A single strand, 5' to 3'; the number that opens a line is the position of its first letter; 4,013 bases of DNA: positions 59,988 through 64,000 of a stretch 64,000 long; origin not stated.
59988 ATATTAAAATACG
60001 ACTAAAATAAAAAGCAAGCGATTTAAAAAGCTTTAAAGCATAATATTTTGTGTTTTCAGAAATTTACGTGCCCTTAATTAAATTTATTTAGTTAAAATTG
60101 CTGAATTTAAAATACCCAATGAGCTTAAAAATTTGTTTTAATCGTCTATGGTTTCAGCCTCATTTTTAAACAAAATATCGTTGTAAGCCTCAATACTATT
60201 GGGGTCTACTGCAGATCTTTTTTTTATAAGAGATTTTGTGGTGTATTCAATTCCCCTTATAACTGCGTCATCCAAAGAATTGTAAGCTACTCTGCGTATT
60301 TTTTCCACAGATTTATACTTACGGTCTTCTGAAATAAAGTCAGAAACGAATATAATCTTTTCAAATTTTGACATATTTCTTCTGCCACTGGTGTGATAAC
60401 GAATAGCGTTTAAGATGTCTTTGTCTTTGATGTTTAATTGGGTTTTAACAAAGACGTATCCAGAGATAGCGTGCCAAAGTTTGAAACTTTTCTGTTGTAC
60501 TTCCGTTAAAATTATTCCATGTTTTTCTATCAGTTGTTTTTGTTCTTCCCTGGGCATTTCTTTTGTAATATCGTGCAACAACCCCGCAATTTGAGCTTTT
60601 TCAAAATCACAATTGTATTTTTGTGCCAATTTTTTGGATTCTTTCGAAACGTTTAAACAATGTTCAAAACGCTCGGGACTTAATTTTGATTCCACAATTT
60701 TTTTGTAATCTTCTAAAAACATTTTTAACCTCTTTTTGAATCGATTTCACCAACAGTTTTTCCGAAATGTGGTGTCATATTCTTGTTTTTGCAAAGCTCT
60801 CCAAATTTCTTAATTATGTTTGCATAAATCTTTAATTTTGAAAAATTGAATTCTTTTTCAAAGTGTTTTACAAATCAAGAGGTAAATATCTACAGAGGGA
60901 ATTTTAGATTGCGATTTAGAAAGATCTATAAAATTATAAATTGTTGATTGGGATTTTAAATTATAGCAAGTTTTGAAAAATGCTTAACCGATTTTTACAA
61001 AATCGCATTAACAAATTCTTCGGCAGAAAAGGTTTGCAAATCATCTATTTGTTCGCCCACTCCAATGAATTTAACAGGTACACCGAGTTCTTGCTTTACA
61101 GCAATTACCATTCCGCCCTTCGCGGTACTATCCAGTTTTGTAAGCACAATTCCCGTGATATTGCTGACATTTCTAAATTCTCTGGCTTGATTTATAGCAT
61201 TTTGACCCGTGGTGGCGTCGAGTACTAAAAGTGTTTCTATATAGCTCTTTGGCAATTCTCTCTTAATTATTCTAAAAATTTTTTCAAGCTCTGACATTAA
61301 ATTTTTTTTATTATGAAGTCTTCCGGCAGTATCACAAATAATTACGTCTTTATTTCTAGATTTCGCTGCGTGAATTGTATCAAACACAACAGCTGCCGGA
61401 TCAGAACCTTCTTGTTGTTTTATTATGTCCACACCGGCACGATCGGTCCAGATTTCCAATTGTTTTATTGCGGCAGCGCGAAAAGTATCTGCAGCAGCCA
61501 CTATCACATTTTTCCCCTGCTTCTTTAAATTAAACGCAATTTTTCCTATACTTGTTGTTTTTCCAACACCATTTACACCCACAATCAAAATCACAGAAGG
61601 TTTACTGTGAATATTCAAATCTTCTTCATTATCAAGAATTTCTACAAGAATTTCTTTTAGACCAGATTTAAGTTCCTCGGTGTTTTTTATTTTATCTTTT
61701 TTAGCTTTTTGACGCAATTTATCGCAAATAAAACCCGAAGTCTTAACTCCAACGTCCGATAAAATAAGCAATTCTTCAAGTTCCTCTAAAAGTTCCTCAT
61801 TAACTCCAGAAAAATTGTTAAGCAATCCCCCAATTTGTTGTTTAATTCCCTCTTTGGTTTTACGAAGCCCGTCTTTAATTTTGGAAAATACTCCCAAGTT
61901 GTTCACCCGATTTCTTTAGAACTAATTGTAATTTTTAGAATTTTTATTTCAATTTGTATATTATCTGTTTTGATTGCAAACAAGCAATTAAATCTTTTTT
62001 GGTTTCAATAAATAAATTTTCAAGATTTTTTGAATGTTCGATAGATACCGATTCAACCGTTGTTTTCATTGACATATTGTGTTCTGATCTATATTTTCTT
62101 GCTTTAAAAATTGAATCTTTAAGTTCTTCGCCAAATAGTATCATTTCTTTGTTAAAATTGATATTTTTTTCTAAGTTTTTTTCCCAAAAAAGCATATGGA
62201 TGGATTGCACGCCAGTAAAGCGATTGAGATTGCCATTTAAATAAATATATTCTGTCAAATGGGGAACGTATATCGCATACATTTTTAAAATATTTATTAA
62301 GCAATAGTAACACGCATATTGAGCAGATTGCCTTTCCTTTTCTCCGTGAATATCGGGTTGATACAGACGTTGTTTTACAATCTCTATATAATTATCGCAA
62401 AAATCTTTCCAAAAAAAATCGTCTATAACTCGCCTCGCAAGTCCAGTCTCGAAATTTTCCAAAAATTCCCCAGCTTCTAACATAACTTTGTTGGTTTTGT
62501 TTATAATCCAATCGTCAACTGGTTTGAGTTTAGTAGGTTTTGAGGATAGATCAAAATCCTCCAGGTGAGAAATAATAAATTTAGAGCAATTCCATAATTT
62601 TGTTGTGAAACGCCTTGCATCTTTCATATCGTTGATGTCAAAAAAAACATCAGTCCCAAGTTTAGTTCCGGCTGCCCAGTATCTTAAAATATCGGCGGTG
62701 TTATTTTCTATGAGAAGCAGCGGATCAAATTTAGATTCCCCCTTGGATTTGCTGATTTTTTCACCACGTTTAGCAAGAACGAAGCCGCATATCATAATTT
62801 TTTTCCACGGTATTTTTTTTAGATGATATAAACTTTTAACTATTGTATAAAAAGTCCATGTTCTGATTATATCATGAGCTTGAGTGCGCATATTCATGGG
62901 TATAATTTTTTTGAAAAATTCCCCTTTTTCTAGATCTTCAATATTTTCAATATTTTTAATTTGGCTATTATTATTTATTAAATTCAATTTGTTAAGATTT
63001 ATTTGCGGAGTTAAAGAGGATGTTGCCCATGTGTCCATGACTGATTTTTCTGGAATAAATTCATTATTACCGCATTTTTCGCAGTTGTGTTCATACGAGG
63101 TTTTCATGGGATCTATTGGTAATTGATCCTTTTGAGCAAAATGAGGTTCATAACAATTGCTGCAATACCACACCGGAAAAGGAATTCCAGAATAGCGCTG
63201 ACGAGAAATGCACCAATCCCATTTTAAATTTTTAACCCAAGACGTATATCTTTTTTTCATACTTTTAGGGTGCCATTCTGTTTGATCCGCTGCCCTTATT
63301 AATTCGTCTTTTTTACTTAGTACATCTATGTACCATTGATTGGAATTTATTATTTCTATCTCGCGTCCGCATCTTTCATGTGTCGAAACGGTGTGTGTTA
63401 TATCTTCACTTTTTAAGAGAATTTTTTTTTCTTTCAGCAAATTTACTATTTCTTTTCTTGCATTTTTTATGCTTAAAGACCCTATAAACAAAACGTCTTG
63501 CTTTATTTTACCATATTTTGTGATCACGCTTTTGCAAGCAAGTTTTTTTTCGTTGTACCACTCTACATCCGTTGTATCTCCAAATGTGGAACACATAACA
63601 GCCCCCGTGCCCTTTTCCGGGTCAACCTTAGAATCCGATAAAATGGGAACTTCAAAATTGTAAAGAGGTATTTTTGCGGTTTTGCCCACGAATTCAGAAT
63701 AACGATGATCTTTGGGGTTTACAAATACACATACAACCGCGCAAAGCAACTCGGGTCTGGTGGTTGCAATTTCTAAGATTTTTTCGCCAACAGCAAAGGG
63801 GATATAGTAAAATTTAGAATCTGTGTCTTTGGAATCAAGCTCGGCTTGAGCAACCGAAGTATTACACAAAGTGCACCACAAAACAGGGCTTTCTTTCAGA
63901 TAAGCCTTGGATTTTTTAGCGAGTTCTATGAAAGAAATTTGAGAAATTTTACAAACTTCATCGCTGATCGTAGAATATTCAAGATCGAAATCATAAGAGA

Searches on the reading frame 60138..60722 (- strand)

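Call 83: search_protein_families(library=pfam, proteins=[window:60138-60722:-], max_evalue=0.001)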
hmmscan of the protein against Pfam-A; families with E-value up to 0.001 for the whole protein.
window:60138-60722:- (194 aa): 1 family
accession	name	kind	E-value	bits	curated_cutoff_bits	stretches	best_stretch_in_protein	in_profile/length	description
PF01966.28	HD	-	3.6e-14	53.5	22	1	18-128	1-111/116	HD domain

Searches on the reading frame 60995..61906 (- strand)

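Call 61: search_protein_families(library=pfam, proteins=[window:60995-61906:-], max_evalue=0.00001)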
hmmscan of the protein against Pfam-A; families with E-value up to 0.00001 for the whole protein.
window:60995-61906:- (303 aa): 5 families
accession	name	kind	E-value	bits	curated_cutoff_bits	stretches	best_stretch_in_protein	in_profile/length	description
PF00448.28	SRP54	-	4.3e-78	261.9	22.7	1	103-303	1-195/196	SRP54-type protein, GTPase domain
PF02881.24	SRP54_N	-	6.7e-13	49.1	22.4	1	23-87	3-75/75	SRP54-type protein, helical bundle domain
PF01656.29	CbiA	-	1.3e-06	28.8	25.4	0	113-282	9-107/125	CobQ/CobB/MinD/ParA nucleotide binding domain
PF13604.12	AAA_30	-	3.5e-06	27.3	27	1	101-200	16-103/191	AAA domain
PF03266.21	NTPase_1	-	9.8e-06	25.9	23.9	0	106-134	2-30/168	NTPase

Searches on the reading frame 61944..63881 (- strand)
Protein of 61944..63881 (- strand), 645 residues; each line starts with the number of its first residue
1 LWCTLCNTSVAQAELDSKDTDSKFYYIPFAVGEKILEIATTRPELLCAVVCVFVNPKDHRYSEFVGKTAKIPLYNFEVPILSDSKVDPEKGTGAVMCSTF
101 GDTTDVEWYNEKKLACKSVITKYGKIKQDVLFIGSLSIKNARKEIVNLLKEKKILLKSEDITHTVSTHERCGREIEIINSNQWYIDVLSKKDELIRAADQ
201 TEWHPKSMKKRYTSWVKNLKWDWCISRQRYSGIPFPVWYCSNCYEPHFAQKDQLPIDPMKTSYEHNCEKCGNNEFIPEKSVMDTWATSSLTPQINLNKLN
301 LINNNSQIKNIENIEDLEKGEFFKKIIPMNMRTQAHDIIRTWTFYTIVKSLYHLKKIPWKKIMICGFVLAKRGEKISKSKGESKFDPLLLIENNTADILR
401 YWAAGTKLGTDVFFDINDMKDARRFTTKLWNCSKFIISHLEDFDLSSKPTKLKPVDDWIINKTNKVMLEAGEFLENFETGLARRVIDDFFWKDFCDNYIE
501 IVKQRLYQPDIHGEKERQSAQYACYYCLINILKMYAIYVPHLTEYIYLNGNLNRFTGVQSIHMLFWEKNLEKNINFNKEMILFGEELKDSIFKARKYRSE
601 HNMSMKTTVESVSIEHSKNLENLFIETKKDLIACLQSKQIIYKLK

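Call 61: search_protein_families(library=pfam, proteins=[window:61944-63881:-], max_evalue=0.00001)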
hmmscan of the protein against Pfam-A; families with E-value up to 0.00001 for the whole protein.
window:61944-63881:- (645 aa): 2 families
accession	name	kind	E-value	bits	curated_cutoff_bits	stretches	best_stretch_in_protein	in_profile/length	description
PF00133.28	tRNA-synt_1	-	2.4e-40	139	22.7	1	2-413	165-412/414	tRNA synthetases class I (I, L, M and V)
PF08264.19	Anticodon_1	-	4.4e-27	95.2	25.1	1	456-610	1-145/148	Anticodon-binding domain of tRNA ligase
